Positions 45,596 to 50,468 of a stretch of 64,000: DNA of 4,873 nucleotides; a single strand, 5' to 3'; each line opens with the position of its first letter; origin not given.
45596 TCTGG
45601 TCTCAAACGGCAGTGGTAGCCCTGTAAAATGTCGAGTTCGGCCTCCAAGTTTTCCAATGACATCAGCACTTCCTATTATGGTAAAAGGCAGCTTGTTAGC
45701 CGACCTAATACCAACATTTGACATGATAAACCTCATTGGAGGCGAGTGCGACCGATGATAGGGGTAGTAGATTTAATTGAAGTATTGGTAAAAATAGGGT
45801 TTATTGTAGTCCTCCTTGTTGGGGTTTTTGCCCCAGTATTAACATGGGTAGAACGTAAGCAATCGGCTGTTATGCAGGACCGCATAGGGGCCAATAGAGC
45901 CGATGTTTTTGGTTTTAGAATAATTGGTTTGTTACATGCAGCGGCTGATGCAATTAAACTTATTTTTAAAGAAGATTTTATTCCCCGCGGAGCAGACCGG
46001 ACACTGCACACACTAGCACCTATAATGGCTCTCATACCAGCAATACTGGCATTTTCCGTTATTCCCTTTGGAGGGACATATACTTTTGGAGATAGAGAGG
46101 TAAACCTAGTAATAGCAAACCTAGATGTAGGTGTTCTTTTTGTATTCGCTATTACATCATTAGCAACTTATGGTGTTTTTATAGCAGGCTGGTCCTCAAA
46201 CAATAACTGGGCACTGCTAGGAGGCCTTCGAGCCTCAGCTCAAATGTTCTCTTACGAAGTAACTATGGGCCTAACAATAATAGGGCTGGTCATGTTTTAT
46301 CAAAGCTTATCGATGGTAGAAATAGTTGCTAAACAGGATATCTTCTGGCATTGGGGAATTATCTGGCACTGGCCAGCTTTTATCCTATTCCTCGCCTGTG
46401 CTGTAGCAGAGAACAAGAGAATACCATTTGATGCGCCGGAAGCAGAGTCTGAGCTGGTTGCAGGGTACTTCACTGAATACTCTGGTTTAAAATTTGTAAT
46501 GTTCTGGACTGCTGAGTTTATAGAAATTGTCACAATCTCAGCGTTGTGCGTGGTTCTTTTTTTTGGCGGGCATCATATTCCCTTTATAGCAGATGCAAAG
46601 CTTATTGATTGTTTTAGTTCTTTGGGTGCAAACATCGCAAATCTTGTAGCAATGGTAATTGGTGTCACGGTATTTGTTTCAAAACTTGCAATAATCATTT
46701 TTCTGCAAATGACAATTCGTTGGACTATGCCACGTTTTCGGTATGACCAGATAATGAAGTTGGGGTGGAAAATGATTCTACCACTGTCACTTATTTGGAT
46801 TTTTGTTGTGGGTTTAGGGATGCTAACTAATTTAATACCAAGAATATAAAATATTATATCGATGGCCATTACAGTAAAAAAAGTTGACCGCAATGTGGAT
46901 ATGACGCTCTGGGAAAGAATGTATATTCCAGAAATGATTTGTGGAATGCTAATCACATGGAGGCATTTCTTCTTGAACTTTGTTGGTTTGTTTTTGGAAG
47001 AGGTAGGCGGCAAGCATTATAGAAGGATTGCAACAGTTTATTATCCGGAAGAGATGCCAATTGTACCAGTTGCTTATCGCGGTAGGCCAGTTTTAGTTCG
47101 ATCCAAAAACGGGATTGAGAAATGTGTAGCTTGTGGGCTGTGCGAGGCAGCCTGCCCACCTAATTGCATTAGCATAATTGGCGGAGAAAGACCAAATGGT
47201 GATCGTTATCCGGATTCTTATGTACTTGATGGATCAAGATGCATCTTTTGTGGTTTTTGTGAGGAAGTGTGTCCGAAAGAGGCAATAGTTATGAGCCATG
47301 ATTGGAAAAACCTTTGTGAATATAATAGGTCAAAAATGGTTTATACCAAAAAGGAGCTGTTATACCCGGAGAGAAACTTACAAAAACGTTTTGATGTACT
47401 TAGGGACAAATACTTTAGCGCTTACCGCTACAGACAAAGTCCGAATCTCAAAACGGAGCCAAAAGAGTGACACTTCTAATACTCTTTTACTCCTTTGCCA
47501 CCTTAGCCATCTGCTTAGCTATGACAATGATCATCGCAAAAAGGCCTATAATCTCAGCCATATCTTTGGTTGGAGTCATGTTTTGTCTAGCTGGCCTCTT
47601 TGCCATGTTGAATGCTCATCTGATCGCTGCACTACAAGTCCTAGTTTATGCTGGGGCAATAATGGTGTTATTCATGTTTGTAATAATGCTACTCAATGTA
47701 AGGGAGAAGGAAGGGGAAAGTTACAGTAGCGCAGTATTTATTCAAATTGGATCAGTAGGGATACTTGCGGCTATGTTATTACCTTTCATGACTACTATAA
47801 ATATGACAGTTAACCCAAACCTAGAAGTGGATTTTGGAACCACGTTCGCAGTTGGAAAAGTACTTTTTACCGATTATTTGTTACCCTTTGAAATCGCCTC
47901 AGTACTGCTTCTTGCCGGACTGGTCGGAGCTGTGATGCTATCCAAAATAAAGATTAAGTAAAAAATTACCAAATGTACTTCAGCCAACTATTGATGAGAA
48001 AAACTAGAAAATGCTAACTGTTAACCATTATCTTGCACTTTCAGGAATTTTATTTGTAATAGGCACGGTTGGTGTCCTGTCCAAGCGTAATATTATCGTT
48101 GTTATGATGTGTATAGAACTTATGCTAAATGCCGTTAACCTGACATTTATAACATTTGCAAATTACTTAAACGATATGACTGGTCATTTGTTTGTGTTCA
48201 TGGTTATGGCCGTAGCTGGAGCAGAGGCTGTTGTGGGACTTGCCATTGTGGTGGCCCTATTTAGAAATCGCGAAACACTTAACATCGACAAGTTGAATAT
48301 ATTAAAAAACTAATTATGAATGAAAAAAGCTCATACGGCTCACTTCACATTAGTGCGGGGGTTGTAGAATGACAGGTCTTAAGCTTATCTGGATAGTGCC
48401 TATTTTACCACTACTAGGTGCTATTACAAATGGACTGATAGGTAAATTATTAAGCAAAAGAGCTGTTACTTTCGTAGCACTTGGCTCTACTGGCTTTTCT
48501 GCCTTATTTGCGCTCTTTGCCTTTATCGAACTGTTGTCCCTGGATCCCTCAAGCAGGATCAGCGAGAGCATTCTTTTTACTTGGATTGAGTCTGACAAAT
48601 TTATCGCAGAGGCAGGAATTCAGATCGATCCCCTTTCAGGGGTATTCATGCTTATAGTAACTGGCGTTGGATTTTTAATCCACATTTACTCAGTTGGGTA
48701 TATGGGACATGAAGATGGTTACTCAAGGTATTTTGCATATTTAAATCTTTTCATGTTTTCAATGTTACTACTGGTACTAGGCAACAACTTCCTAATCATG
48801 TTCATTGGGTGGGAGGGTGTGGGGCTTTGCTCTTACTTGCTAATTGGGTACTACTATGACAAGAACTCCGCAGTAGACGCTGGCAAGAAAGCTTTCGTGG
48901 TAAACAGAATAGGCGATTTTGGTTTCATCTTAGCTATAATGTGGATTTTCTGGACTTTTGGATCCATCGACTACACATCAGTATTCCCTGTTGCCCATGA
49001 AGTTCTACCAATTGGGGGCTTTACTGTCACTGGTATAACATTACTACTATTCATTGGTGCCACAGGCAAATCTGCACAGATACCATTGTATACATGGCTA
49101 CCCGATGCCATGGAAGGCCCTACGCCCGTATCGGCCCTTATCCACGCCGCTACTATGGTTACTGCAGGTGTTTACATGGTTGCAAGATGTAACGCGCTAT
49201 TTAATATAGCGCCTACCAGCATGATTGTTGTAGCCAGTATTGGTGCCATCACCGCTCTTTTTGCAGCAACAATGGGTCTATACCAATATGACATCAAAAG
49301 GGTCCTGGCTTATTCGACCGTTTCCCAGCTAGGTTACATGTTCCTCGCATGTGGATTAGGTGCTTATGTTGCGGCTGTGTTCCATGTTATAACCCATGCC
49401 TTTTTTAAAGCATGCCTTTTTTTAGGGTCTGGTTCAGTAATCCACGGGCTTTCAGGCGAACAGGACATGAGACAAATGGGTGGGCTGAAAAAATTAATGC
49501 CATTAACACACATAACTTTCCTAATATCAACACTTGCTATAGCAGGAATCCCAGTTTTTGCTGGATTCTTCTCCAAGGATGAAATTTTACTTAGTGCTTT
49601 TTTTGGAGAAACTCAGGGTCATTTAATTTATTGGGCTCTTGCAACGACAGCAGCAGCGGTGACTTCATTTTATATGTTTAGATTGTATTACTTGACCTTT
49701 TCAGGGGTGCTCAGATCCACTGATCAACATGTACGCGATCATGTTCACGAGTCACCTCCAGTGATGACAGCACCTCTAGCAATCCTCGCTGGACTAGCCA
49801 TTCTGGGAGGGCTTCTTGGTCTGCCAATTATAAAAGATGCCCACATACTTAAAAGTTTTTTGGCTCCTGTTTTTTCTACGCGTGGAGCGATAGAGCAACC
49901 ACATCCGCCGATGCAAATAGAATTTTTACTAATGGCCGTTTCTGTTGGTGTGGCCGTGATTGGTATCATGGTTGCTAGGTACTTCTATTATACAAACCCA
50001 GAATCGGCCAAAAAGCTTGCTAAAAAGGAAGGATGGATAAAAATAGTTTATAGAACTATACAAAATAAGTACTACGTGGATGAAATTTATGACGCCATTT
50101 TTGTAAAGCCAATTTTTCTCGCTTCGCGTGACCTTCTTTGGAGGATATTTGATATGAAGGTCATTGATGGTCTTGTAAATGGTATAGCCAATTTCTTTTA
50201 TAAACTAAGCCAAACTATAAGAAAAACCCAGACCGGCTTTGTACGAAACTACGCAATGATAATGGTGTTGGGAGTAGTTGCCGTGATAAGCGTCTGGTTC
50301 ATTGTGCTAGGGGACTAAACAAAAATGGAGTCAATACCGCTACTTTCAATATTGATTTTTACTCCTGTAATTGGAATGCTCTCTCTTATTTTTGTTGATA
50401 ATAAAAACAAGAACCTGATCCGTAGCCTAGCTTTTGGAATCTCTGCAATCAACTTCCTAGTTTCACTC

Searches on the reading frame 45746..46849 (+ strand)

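Call 59: search_protein_families(library=pfam, proteins=[window:45746-46849:+], max_evalue=0.00001)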
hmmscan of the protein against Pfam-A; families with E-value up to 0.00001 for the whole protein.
window:45746-46849:+ (367 aa): 1 family
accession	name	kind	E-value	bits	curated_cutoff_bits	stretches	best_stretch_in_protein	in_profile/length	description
PF00146.26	NADHdh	-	1.2e-106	356.8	27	1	17-355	3-297/298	NADH dehydrogenase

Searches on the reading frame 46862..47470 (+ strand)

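Call 59: search_protein_families(library=pfam, proteins=[window:46862-47470:+], max_evalue=0.00001)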
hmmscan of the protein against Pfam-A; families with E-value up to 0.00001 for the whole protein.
window:46862-47470:+ (202 aa): 5 families
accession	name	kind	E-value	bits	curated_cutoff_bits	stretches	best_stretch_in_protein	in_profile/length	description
PF00037.32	Fer4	-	7.5e-12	45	21.1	1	121-142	2-23/24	4Fe-4S binding domain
PF12838.12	Fer4_7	-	9.4e-11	42.5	27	1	87-141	1-52/52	4Fe-4S dicluster domain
PF13187.11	Fer4_9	-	2.1e-08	34.5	27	1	87-142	1-52/52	4Fe-4S dicluster domain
PF13183.11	Fer4_8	-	6.7e-08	33.4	27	0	81-99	47-65/68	4Fe-4S dicluster domain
PF12797.12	Fer4_2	-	8e-06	25.9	24.5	0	86-99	8-21/22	4Fe-4S binding domain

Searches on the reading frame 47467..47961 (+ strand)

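Call 59: search_protein_families(library=pfam, proteins=[window:47467-47961:+], max_evalue=0.00001)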
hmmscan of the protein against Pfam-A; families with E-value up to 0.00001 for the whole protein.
window:47467-47961:+ (164 aa): 1 family
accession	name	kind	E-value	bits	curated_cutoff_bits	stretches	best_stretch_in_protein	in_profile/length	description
PF00499.25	Oxidored_q3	-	9.9e-37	126.4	33.2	1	18-158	2-146/146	NADH-ubiquinone/plastoquinone oxidoreductase chain 6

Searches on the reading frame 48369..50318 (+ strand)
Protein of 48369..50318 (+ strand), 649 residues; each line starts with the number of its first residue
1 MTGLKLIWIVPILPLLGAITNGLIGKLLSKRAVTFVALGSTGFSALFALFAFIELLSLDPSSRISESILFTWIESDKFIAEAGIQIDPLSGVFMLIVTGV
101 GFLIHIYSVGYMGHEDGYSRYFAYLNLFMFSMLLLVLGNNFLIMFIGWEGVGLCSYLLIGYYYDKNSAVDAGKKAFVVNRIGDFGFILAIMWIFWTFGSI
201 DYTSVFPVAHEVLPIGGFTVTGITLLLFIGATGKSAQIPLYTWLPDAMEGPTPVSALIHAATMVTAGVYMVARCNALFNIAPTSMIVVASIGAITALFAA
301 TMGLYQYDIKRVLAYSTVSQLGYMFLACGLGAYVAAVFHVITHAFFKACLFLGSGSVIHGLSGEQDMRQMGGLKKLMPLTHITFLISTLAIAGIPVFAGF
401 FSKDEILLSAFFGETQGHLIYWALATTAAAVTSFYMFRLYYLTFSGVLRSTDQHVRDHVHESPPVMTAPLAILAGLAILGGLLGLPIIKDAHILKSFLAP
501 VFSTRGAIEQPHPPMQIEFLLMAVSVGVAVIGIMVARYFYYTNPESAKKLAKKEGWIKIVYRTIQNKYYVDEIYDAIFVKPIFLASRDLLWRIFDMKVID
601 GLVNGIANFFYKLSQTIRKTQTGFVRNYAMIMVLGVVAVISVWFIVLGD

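Call 59: search_protein_families(library=pfam, proteins=[window:48369-50318:+], max_evalue=0.00001)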
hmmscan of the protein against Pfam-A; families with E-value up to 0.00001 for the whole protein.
window:48369-50318:+ (649 aa): 3 families
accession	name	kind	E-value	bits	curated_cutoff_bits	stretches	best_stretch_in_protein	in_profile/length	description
PF00361.26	Proton_antipo_M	-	9.9e-84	281.4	21.5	1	139-412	2-277/294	NADH:quinone oxidoreductase/Mrp antiporter, TM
PF00662.26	Proton_antipo_N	-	1.4e-19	70.2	24.5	1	72-122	1-51/51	NADH-Ubiquinone oxidoreductase (complex I), chain 5 N-terminus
PF01010.25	Proton_antipo_C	-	5.6e-09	36.4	26.8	1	457-582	91-232/243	NADH-dehyrogenase subunit F, TMs, (complex I) C-terminus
